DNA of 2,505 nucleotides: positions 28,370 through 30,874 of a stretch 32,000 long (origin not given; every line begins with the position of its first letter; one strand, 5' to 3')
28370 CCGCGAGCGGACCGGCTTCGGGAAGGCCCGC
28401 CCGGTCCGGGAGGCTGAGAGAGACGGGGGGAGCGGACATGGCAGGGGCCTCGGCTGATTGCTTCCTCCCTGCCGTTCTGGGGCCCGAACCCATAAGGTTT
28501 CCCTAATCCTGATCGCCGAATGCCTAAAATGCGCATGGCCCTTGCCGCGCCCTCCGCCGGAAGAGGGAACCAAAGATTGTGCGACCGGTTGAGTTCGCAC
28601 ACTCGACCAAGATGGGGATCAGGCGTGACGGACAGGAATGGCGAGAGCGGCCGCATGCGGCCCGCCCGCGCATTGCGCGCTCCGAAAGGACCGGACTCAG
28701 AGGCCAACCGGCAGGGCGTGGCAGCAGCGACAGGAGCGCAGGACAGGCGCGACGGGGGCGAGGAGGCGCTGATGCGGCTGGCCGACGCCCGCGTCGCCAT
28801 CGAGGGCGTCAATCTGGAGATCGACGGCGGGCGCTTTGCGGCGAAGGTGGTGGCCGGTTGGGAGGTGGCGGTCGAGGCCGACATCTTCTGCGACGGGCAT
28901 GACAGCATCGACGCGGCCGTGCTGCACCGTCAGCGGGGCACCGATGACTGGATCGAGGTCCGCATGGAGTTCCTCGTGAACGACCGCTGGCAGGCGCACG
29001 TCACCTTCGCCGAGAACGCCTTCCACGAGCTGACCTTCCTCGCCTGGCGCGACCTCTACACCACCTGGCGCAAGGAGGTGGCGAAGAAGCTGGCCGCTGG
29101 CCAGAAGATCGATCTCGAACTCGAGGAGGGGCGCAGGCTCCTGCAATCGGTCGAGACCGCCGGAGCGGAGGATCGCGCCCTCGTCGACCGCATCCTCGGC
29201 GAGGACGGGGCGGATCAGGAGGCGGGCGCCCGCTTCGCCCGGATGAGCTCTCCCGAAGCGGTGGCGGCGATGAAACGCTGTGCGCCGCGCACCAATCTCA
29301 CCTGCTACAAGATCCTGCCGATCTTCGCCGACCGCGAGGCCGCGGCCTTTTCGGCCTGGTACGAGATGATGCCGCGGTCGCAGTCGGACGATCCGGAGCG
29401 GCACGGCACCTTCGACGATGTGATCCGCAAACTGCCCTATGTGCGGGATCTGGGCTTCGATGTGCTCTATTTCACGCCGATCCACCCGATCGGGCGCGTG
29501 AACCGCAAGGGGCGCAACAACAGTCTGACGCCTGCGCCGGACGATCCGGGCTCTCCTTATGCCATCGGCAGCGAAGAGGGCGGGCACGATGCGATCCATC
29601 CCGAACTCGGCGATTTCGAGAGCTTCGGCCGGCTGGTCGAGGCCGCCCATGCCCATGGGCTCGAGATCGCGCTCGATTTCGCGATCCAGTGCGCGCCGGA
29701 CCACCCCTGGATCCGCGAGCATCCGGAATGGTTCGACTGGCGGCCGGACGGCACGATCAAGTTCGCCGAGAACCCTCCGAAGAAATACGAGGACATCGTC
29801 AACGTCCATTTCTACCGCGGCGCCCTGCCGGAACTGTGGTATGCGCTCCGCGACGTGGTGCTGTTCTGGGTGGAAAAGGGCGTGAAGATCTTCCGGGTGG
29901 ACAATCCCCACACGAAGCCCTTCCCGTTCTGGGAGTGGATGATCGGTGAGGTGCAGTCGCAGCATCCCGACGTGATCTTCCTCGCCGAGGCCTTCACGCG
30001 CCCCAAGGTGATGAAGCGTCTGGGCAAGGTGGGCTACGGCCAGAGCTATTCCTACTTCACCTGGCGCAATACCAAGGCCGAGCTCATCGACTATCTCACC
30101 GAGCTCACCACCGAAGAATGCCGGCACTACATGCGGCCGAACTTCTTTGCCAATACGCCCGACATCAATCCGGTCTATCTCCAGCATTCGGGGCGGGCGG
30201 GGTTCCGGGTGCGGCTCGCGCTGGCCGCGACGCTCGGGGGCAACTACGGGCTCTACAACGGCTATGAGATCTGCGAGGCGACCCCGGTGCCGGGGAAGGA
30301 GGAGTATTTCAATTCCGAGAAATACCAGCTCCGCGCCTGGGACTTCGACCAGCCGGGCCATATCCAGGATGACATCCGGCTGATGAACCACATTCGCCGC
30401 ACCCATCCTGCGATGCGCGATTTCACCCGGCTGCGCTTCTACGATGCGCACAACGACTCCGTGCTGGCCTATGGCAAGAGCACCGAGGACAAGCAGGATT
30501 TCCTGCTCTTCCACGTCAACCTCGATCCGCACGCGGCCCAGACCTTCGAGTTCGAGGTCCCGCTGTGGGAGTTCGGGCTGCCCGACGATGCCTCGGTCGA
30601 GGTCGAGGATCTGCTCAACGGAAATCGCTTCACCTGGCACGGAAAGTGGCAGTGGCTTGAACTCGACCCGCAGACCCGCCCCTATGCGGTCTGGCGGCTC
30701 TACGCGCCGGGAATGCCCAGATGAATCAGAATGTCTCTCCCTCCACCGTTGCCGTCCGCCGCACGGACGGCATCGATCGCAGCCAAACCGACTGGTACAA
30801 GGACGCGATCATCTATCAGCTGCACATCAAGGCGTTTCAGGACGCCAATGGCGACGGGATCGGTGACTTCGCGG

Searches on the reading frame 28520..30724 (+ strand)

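Call 6: search_protein_families(library=pfam, proteins=[window:28520-30724:+], max_evalue=0.001)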
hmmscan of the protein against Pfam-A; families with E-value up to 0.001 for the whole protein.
window:28520-30724:+ (734 aa): 3 families
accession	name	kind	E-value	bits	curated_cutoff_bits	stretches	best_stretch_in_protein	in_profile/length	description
PF11896.14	GlgE_dom_N_S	-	1.2e-49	169.5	25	1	91-272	2-179/179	Alpha-1,4-glucan:maltose-1-phosphate maltosyltransferase, domain N/S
PF21702.3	GLGE_C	-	1.3e-18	67.4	27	1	640-725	1-85/87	GLGE, C-terminal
PF00128.31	Alpha-amylase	-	1.7e-11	44.5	22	1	286-461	5-188/446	Alpha amylase, catalytic domain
